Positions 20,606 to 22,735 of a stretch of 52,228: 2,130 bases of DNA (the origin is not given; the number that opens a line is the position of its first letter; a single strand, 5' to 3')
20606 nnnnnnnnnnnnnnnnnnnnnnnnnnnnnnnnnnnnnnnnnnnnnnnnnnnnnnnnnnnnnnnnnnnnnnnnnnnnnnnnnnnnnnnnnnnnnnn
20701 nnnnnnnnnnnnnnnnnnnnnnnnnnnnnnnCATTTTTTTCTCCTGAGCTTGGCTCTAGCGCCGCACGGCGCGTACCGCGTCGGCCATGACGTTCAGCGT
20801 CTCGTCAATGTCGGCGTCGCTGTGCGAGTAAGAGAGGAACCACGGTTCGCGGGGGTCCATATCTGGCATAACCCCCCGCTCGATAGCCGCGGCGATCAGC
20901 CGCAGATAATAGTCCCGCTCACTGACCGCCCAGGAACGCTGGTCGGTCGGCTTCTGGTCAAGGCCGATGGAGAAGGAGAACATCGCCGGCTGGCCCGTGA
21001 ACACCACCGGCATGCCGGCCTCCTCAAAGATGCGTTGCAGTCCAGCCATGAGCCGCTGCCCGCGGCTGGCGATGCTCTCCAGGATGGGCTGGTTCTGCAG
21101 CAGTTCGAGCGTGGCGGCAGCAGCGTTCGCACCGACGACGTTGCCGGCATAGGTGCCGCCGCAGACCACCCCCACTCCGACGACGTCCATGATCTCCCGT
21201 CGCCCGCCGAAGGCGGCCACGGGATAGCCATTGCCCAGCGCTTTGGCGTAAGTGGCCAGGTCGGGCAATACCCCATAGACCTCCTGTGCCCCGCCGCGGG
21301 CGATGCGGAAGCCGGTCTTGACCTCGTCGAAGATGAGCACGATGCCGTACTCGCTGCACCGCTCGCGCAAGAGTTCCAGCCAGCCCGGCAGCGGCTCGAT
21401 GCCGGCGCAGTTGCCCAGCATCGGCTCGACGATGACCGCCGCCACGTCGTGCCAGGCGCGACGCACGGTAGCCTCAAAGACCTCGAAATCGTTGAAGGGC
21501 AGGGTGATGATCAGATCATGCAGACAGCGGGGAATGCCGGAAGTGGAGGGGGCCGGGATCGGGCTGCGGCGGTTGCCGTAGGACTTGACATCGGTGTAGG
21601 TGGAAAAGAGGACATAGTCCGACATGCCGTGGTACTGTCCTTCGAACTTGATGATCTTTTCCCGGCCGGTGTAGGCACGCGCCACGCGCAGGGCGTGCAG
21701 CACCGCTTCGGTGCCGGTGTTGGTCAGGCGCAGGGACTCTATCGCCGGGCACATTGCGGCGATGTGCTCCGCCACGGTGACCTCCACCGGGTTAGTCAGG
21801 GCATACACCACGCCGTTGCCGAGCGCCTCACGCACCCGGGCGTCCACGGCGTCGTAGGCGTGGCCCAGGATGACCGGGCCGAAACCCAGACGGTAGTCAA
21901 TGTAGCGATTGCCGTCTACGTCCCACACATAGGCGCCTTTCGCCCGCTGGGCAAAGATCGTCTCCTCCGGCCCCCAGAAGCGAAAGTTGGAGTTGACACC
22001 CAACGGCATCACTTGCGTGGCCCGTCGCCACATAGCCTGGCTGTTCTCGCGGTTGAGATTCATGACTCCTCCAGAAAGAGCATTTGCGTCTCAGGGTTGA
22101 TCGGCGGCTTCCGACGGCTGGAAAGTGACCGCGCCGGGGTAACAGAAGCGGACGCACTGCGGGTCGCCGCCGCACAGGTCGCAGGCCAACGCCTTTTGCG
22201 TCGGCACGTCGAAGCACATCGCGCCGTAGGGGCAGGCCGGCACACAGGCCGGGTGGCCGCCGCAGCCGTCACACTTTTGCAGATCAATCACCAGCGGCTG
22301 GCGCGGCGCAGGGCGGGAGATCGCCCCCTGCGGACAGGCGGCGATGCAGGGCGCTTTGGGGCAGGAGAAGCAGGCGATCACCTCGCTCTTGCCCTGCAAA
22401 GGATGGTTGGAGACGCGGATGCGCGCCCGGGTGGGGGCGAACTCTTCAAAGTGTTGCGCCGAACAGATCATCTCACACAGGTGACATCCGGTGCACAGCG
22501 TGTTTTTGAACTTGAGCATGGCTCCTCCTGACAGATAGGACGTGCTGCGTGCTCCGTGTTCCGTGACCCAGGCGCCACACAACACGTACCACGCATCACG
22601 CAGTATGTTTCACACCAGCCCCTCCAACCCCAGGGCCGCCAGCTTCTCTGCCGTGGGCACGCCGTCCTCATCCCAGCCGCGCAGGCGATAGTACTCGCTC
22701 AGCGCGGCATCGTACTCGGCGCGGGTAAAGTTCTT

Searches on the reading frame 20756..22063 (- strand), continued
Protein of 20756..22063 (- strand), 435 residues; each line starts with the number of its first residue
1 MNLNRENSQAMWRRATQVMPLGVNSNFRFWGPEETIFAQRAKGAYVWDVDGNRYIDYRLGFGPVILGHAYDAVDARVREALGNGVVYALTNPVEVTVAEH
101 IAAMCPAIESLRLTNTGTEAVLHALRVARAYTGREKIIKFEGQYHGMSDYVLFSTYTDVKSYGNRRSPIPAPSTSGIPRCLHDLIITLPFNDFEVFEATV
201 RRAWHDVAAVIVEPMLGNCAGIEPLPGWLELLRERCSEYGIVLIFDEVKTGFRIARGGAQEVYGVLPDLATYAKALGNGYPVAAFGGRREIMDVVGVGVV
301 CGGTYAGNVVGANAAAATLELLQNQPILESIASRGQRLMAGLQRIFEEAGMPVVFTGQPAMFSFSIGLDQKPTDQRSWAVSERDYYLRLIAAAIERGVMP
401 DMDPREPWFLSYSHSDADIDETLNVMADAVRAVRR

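Call 55: search_protein_families(library=ncbifam, proteins=[L018:12009-13178:+, L018:7092-8384:+, L035:8828-9985:+, L018:3707-4585:+, L036:7713-8483:+, L018:5604-6785:+, L035:4421-5935:+], max_evalue=1e-10)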
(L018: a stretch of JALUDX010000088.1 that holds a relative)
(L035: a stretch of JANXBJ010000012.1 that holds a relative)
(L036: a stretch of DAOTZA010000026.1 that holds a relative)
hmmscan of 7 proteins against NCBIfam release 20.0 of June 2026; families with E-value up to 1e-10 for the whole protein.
L018:12009-13178:+ (389 aa): 0 families

L018:7092-8384:+ (430 aa): 11 families
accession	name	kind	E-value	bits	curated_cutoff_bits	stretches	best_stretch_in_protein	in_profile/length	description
NF050086.1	pipecolate_AmaA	exception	6.1e-53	180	600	1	31-393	23-384/425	L-pipecolate oxidase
TIGR03329.1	Phn_aa_oxid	hypoth_equivalog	9.7e-46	156.5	632.8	1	31-386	22-388/460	putative aminophosphonate oxidoreductase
TIGR02352.1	thiamin_ThiO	equivalog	2.8e-24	85.9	250.8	1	36-391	1-349/351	glycine oxidase ThiO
TIGR03197.1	MnmC_Cterm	equivalog_domain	1.7e-23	83.4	174.2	1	35-248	1-206/400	FAD-dependent 5-carboxymethylaminomethyl-2-thiouridine(34) oxidoreductase MnmC1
NF002480.1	PRK01747.1-1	equivalog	3.4e-21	75.3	540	1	30-245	242-452/645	bifunctional tRNA (5-methylaminomethyl-2-thiouridine)(34)-methyltransferase MnmC2/FAD-dependent 5-carboxymethylaminomethyl-2-thiouridine(34)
TIGR03364.1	HpnW_proposed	hypoth_equivalog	7.8e-17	61.4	285.1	1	35-251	2-203/365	TIGR03364 family FAD-dependent oxidoreductase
NF001933.0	PRK00711.1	subfamily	7.1e-14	51.6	383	0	179-406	190-416/429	D-amino acid dehydrogenase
TIGR01373.1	soxB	subfamily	1.3e-13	50.6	529.45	1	29-383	26-376/407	sarcosine oxidase subunit beta family protein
TIGR01377.1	soxA_mon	subfamily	3.3e-13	49.2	479.65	1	35-252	2-207/381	amino oxidase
NF008425.0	PRK11259.1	equivalog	7.2e-13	48.2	257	1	33-258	4-218/377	N-methyl-L-tryptophan oxidase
TIGR04046.1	MSMEG_0569_nitr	hypoth_equivalog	1.9e-11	43.6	498.35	0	176-254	62-139/400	MSMEG_0569 family flavin-dependent oxidoreductase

L035:8828-9985:+ (385 aa): 171 families (the best 25 are shown)
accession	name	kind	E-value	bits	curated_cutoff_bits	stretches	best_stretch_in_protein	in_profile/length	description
NF006987.0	PRK09452.1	equivalog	4.6e-119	397.5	482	1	6-359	15-365/378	spermidine/putrescine ABC transporter ATP-binding protein PotA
TIGR01187.1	potA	subfamily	3.9e-115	384.4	355.6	1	39-362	1-321/325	polyamine ABC transporter ATP-binding protein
NF043075.1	MMSYN1_0197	equivalog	1.2e-108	363.1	550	1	8-339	2-317/341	spermidine/putrescine ABC transporter ATP-binding protein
TIGR03265.1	PhnT2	equivalog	5e-108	361.5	457.7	1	7-339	3-324/353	putative 2-aminoethylphosphonate ABC transporter ATP-binding protein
NF008621.0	PRK11607.1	equivalog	2.3e-106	355.8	613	1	7-363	18-372/377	putrescine ABC transporter ATP-binding subunit PotG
NF008653.0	PRK11650.1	subfamily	6.2e-97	324.8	432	1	9-342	4-326/357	sn-glycerol-3-phosphate ABC transporter ATP-binding protein UgpC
NF008513.0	PRK11432.1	equivalog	2.5e-92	309.5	496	1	7-343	5-326/351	ferric ABC transporter ATP-binding protein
TIGR03258.1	PhnT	equivalog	8.2e-91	304.7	499.15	1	9-355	9-346/359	2-aminoethylphosphonate ABC transport system ATP-binding subunit PhnT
NF040840.2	tungstate_WtpC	equivalog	1.9e-88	297.1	440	1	8-331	1-313/347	tungstate ABC transporter ATP-binding protein WtpC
TIGR00968.1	3a0106s01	subfamily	2e-87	292.6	342.75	1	9-244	1-236/237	sulfate ABC transporter ATP-binding protein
NF040933.2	ABC_arch_GlcV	equivalog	2.1e-87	293.3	450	1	9-337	3-331/357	glucose ABC transporter ATP-binding protein GlcV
NF008233.0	PRK11000.1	equivalog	2.4e-84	283.3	568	1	9-301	4-297/369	maltose/maltodextrin ABC transporter ATP-binding protein MalK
NF008105.0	PRK10851.1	equivalog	3.2e-80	269.6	502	1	9-331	3-314/362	sulfate/thiosulfate ABC transporter ATP-binding protein CysA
TIGR01186.1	proV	subfamily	1.1e-70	238.6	326.6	1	17-245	2-236/363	betaine/proline/choline family ABC transporter ATP-binding protein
TIGR03415.1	ABC_choXWV_ATP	equivalog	4.4e-60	203.7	483.75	1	12-245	28-271/382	choline ABC transporter ATP-binding protein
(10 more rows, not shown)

L018:3707-4585:+ (292 aa): 9 families
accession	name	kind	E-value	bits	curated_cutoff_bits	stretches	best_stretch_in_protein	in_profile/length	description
NF007044.0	PRK09497.1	equivalog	3.4e-79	266.3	348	1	25-285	17-276/285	spermidine/putrescine ABC transporter permease PotB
NF007963.0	PRK10683.1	equivalog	7.4e-62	209.6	489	1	18-283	32-307/317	putrescine ABC transporter permease PotH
NF043074.1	MMSYN1_0196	equivalog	1.3e-36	126.3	350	1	15-283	9-261/277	spermidine/putrescine ABC transporter permease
NF011624.0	PRK15050.1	equivalog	3.4e-22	78.9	247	1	8-285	16-287/297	2-aminoethylphosphonate ABC transporter permease subunit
TIGR03226.1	PhnU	equivalog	3.7e-16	59.5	283.45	1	20-285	46-305/311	2-aminoethylphosphonate ABC transporter permease subunit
TIGR02141.1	modB_ABC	equivalog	1e-14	54.7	182.6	1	76-278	3-200/208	molybdate ABC transporter permease subunit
TIGR01581.1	Mo_ABC_porter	hypoth_equivalog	1.8e-14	53.7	210.3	1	65-246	15-190/225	ABC transporter permease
TIGR03262.1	PhnU2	equivalog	2.3e-14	52.9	593.25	1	19-281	6-254/546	putative 2-aminoethylphosphonate ABC transporter permease subunit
NF007047.0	PRK09500.1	equivalog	1.7e-12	47.5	326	0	26-238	13-207/257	spermidine/putrescine ABC transporter permease PotC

L036:7713-8483:+ (256 aa): 16 families
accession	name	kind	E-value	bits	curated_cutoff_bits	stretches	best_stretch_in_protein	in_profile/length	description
NF007047.0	PRK09500.1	equivalog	1.3e-70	238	326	1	10-249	10-251/257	spermidine/putrescine ABC transporter permease PotC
NF007889.0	PRK10592.1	equivalog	3.9e-59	200.6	476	1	6-247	11-261/281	putrescine ABC transporter permease PotI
NF043073.1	MMSYN1_0195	equivalog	1.1e-46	159.6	1250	1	13-245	12-243/1021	spermidine/putrescine ABC transporter permease/substrate-binding protein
TIGR03255.1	PhnV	equivalog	8.5e-21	74.8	358.7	1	17-245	26-260/270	2-aminoethylphosphonate ABC transport system, membrane component PhnV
TIGR02141.1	modB_ABC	equivalog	2.6e-20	73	182.6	1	63-246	3-202/208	molybdate ABC transporter permease subunit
TIGR01581.1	Mo_ABC_porter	hypoth_equivalog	7.1e-20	71.4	210.3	1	50-244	13-224/225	ABC transporter permease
NF006939.0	PRK09421.1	equivalog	1e-18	67.6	262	1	56-246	8-213/230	molybdate ABC transporter permease subunit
NF040839.1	tungstate_WtpB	equivalog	3.5e-18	66.2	340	1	48-245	34-243/251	tungstate ABC transporter permease WtpB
NF011624.0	PRK15050.1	equivalog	3.8e-16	59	247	1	13-243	34-279/297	2-aminoethylphosphonate ABC transporter permease subunit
TIGR02139.1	permease_CysT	equivalog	1.9e-15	57.2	246.1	1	42-245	34-254/265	sulfate ABC transporter permease subunit CysT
TIGR00969.1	3a0106s02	subfamily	3.7e-15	56.1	240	1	15-246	28-266/272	sulfate ABC transporter permease subunit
NF008208.0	PRK10971.1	equivalog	3.7e-15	56.1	415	1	30-245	30-262/277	sulfate/thiosulfate ABC transporter permease CysT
NF007963.0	PRK10683.1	equivalog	6.7e-15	55.3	489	1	44-240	83-299/317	putrescine ABC transporter permease PotH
NF007044.0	PRK09497.1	equivalog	3.7e-12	46.3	348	0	12-238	17-262/285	spermidine/putrescine ABC transporter permease PotB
TIGR03262.1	PhnU2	equivalog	6.5e-12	44.9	593.25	1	14-246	14-252/546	putative 2-aminoethylphosphonate ABC transporter permease subunit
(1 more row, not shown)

L018:5604-6785:+ (393 aa): 4 families
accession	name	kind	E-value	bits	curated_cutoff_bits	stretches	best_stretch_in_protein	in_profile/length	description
NF007048.0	PRK09501.1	equivalog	7.9e-70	235.5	582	1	66-391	24-346/348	spermidine/putrescine ABC transporter substrate-binding protein PotD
NF007962.0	PRK10682.1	equivalog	4.9e-67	226.5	636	1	69-391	30-368/370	spermidine/putrescine ABC transporter substrate-binding protein PotF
NF043073.1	MMSYN1_0195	equivalog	2.1e-16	59.3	1250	1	71-149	600-676/1021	spermidine/putrescine ABC transporter permease/substrate-binding protein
NF041888.1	ABC_SBP_YdcS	equivalog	2.7e-16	59.4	725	1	87-332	57-313/379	putative ABC transporter substrate-binding protein YdcS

L035:4421-5935:+ (504 aa): 41 families (the best 25 are shown)
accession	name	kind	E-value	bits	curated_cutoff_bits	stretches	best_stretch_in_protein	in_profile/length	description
NF040648.1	lactal_redase_Meth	equivalog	2.6e-114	382.8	650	1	26-497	1-462/463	lactaldehyde dehydrogenase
TIGR01804.1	BADH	equivalog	6.8e-113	377.6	668.6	1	28-486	2-460/467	betaine-aldehyde dehydrogenase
TIGR02299.1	HpaE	equivalog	8.7e-104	347.8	638.35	1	25-487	2-466/488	5-carboxymethyl-2-hydroxymuconate semialdehyde dehydrogenase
NF010000.0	PRK13473.1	subfamily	2.5e-103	346.3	615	1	24-496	3-471/475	aminobutyraldehyde dehydrogenase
NF009725.0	PRK13252.1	equivalog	1.2e-102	343.9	593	1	21-502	4-484/488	betaine-aldehyde dehydrogenase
NF042993.1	AlphKGSA_gudD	equivalog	1.3e-102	344.1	770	1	23-487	3-470/481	alpha-ketoglutaric semialdehyde dehydrogenase GucD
TIGR01780.1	SSADH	subfamily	8.9e-100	334.7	646.35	1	43-488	1-443/448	succinate-semialdehyde dehydrogenase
NF006916.0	PRK09407.1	equivalog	1.4e-98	330.8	521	1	32-495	27-490/526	succinic semialdehyde dehydrogenase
NF045736.1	PaDhStyDRhodo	equivalog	3.2e-98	329.4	800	1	25-481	4-461/479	phenylacetaldehyde dehydrogenase StyD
NF040792.1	glyc_ald_dh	equivalog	3.1e-96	323.2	760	1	25-500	2-476/488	D-glyceraldehyde dehydrogenase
NF052305.1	DioxValDhHalo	equivalog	5.6e-96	322.3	750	1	23-476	4-460/483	2,5-dioxovalerate dehydrogenase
NF045735.1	PaDhStyDPseudo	equivalog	8.5e-96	321.5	850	1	25-496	4-480/483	phenylacetaldehyde dehydrogenase StyD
NF008415.0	PRK11241.1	equivalog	3.4e-92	309.6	828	1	25-495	12-478/482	NADP-dependent succinate-semialdehyde dehydrogenase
TIGR03216.1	OH_muco_semi_DH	equivalog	8.4e-92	308.3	693.25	1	26-496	3-478/481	2-hydroxymuconic semialdehyde dehydrogenase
NF007497.0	PRK10090.1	equivalog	1.5e-90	304.3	500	1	21-497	4-475/480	aldehyde dehydrogenase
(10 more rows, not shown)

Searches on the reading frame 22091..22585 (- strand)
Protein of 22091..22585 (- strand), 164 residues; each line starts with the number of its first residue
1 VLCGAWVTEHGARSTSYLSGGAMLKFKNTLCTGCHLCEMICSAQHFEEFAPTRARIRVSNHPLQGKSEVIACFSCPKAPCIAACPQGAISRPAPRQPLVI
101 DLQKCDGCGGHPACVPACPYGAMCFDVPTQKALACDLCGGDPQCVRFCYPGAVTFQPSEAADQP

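Call 3: search_protein_families(library=pfam, proteins=[window:22091-22585:-])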
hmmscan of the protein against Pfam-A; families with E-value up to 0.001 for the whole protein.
window:22091-22585:- (164 aa): 8 families
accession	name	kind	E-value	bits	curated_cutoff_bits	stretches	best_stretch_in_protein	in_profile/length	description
PF13187.11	Fer4_9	-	3.2e-10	40.3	27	2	71-123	1-52/52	4Fe-4S dicluster domain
PF12838.12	Fer4_7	-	3.6e-09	37.4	27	1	72-122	2-52/52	4Fe-4S dicluster domain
PF12837.12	Fer4_6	-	2.2e-07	31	25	1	99-122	3-23/24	4Fe-4S binding domain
PF13247.11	Fer4_11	-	2.8e-07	31.1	26.2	1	71-156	9-98/100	4Fe-4S dicluster domain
PF13237.11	Fer4_10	-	2.3e-06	27.9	25.5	1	70-119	7-53/53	4Fe-4S dicluster domain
PF12797.12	Fer4_2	-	3.9e-05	23.8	24.5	1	98-120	3-22/22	4Fe-4S binding domain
PF12800.12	Fer4_4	-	5.3e-05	23.7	24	0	103-121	2-17/17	4Fe-4S binding domain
PF00037.32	Fer4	-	0.0006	20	21.1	0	29-41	6-18/24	4Fe-4S binding domain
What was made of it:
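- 22091..22519 (-): Four-cluster [4Fe-4S] ferredoxin-like small subunit (WorS, 142 aa). Fer4_9/7/11 (call 3).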

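Call 4: search_protein_families(library=ncbifam, proteins=[window:22091-22585:-])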
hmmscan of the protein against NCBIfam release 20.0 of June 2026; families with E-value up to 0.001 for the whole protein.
window:22091-22585:- (164 aa): 17 families
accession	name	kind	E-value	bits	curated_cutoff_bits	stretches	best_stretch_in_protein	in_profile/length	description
NF045766.1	PhenlGlyoxDHPadI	equivalog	2.2e-17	63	700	1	23-158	6-138/443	NADH-dependent phenylglyoxylate dehydrogenase subunit beta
NF009408.0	PRK12769.1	equivalog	5.5e-13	47.9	1003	1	29-154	10-143/659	formate-dependent uric acid utilization protein AegA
NF009451.0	PRK12809.1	equivalog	1.8e-11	43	1154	1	29-148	10-129/639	formate-dependent uric acid utilization protein YgfT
NF007382.0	PRK09898.1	equivalog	3.8e-11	42.9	213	1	26-154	63-199/208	ferredoxin-like protein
TIGR02951.1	DMSO_dmsB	equivalog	3.2e-09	37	214.1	1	27-156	7-151/161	DMSO/selenate family reductase complex B subunit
NF007658.0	PRK10330.1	equivalog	7.4e-09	35.3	260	1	29-124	10-105/181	electron transport protein HydN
NF038355.1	FDH3_beta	equivalog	6.5e-08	32.8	240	1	28-142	9-125/180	formate dehydrogenase FDH3 subunit beta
NF042979.1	EthbenzDh_ebdB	equivalog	1.4e-07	30.8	740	1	72-138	153-216/354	ethylbenzene dehydrogenase subunit beta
TIGR03478.1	DMSO_red_II_bet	subfamily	6.3e-07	28.6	480.7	1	72-138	131-194/321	DMSO reductase family type II enzyme, iron-sulfur subunit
NF011569.0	PRK14993.1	equivalog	8e-07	28.7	416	1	29-152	51-182/244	tetrathionate reductase subunit TtrB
TIGR01660.1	narH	equivalog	2.7e-05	22.8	524.05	1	72-138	183-246/492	nitrate reductase subunit beta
NF045797.1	DsrO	equivalog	5.2e-05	22.8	200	1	65-130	96-157/235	sulfate reduction electron transfer complex DsrMKJOP subunit DsrO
TIGR02060.1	aprB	equivalog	7.7e-05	22.6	135.65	1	97-157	2-66/132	adenylyl-sulfate reductase subunit beta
TIGR04105.1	FeFe_hydrog_B1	subfamily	8.5e-05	21.4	450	1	71-132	112-169/462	monomeric [FeFe] hydrogenase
TIGR03149.1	cyt_nit_nrfC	equivalog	0.00012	21.5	377.6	1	27-156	44-182/225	cytochrome c nitrite reductase Fe-S protein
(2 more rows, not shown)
